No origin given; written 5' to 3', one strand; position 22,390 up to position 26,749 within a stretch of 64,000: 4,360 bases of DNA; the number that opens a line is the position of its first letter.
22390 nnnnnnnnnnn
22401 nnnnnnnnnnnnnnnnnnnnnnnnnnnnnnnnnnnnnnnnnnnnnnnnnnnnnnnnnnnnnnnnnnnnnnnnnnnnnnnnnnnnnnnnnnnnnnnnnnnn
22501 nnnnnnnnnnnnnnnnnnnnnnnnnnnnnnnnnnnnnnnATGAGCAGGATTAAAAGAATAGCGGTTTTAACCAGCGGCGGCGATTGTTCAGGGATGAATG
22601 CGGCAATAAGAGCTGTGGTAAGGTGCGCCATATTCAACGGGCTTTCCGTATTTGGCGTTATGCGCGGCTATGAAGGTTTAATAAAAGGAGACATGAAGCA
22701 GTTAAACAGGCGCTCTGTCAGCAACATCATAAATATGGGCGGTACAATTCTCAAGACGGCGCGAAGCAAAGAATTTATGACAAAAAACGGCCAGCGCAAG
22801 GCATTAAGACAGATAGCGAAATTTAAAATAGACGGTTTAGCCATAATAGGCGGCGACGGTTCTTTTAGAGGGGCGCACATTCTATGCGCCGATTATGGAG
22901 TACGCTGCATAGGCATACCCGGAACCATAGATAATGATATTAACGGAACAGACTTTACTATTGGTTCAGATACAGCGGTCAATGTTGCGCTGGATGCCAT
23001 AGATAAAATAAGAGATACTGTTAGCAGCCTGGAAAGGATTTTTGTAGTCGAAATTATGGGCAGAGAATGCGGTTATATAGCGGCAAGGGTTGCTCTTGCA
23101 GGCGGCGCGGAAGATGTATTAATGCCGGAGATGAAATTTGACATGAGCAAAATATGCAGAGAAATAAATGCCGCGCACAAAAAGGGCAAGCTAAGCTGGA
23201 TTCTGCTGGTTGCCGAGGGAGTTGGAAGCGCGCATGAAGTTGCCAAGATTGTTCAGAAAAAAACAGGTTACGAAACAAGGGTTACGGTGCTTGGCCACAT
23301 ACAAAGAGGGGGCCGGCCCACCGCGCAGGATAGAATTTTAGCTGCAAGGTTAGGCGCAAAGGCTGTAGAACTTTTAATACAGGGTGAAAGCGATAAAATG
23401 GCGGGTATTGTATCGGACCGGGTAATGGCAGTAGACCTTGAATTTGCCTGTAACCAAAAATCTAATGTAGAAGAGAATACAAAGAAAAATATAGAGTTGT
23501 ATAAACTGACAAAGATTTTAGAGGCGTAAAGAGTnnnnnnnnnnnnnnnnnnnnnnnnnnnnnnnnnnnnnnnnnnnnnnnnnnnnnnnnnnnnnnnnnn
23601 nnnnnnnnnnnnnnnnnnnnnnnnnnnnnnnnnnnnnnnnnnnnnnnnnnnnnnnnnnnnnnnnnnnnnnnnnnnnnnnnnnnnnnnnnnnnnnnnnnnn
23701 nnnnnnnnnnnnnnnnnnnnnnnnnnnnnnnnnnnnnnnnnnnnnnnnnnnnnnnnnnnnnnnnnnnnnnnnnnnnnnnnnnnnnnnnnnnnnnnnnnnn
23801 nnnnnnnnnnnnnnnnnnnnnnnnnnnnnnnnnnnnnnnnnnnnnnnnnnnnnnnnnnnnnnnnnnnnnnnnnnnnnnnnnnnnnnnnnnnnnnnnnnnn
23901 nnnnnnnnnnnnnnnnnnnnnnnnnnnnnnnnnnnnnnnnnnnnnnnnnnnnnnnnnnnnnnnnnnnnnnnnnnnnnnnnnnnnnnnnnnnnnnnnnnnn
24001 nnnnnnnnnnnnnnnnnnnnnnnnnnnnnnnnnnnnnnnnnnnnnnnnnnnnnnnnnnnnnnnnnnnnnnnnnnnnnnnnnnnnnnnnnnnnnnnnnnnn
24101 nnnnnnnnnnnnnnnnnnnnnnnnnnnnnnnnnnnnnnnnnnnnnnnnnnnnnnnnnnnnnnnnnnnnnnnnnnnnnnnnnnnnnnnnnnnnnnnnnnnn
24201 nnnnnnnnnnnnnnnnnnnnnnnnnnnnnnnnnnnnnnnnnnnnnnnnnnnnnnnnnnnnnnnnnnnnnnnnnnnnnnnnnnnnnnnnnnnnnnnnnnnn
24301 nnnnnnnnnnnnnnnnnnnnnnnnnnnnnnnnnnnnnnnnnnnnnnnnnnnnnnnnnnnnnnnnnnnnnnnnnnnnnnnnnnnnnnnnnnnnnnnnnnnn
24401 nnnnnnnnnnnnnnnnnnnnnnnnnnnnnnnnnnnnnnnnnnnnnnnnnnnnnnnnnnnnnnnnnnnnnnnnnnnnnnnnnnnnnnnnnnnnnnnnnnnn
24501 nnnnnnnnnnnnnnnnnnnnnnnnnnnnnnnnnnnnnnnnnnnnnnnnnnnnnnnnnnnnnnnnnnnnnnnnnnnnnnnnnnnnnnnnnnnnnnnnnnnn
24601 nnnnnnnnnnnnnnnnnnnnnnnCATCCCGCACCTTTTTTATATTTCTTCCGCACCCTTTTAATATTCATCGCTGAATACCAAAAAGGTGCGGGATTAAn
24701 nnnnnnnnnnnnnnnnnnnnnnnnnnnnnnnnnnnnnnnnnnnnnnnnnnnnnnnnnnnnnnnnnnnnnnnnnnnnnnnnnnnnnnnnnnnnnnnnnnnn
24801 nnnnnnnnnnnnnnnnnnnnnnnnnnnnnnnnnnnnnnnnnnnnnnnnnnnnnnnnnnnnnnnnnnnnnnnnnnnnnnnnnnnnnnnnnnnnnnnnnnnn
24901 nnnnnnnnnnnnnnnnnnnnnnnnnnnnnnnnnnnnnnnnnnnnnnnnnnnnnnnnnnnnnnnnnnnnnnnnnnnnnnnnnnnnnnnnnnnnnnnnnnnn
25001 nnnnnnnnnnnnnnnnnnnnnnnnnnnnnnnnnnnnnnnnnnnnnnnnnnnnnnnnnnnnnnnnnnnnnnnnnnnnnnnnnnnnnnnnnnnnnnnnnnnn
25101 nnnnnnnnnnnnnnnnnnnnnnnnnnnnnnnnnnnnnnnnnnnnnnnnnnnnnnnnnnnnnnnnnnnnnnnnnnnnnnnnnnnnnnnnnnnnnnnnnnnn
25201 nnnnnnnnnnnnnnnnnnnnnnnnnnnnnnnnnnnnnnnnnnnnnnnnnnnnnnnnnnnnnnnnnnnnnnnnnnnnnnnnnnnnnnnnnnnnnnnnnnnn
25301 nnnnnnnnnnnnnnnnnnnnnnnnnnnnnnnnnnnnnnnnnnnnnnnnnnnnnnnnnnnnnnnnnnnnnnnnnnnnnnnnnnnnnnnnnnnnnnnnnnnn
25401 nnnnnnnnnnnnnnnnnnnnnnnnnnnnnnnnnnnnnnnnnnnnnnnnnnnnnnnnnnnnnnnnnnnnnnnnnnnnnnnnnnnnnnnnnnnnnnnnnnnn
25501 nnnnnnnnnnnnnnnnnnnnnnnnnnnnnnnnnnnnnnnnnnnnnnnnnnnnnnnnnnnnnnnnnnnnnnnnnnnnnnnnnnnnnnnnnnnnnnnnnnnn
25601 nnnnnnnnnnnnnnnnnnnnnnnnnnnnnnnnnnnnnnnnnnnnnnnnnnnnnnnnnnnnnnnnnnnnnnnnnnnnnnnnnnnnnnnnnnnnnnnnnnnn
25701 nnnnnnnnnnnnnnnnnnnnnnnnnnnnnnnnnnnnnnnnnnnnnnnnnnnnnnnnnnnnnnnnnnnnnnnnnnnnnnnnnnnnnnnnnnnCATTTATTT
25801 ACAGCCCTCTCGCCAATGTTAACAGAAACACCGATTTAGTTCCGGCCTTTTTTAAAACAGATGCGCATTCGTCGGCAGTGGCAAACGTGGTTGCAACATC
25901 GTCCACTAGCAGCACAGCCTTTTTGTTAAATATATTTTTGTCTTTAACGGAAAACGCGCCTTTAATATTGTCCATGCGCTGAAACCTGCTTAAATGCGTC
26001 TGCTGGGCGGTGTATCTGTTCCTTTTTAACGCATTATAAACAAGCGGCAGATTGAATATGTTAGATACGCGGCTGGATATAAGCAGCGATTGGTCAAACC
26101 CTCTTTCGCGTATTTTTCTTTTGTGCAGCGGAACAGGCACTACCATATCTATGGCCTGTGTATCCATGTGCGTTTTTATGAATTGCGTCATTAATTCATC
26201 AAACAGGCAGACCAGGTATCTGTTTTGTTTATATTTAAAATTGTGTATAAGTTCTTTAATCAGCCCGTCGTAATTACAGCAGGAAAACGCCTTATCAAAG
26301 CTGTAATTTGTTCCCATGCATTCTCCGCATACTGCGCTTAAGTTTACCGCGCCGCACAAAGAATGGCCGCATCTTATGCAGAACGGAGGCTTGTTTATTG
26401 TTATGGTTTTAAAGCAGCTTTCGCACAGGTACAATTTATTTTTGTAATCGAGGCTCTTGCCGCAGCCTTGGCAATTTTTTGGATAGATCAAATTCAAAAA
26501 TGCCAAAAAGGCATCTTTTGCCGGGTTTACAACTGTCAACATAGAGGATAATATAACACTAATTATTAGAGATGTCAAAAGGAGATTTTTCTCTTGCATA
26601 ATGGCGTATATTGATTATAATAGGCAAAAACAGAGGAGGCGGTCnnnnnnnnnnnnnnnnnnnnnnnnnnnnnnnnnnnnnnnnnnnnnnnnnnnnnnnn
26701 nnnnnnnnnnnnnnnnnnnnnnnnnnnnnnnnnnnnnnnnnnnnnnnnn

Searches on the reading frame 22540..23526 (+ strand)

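Call 10: search_protein_families(library=pfam, proteins=[window:22540-23526:+], max_evalue=0.00001)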
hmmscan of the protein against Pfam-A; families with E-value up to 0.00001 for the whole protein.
window:22540-23526:+ (329 aa): 1 family
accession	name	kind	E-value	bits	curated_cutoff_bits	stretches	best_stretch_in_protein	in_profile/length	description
PF00365.25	PFK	-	4.1e-111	371.2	30.9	1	6-279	1-277/277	Phosphofructokinase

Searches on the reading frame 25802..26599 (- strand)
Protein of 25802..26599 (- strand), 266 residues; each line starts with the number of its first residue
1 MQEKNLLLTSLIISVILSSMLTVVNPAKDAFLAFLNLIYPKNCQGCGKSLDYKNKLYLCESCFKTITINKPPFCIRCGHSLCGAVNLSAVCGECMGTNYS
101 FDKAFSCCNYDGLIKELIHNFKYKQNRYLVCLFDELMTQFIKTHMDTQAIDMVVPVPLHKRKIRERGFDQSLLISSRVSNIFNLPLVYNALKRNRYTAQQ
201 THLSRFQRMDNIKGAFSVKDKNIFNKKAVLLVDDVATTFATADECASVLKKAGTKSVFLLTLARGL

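Call 10: search_protein_families(library=pfam, proteins=[window:25802-26599:-], max_evalue=0.00001)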
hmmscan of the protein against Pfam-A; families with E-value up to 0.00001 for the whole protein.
window:25802-26599:- (266 aa): 1 family
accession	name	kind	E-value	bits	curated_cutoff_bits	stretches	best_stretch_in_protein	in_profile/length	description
PF18912.6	DZR_2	-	4.6e-10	39.6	27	1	34-95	1-56/56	Double zinc ribbon domain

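Call 55: search_protein_families(library=ncbifam, proteins=[window:25802-26599:-], max_evalue=0.00001)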
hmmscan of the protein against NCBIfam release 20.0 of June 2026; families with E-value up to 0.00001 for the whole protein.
window:25802-26599:- (266 aa): 2 families
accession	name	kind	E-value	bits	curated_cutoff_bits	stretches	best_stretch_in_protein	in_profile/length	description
NF008616.0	PRK11595.1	equivalog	4.5e-32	111.4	304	1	40-266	5-227/227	DNA utilization protein GntX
TIGR00201.1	comF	subfamily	1.2e-26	93.8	233.55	1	81-264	3-190/190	ComF family protein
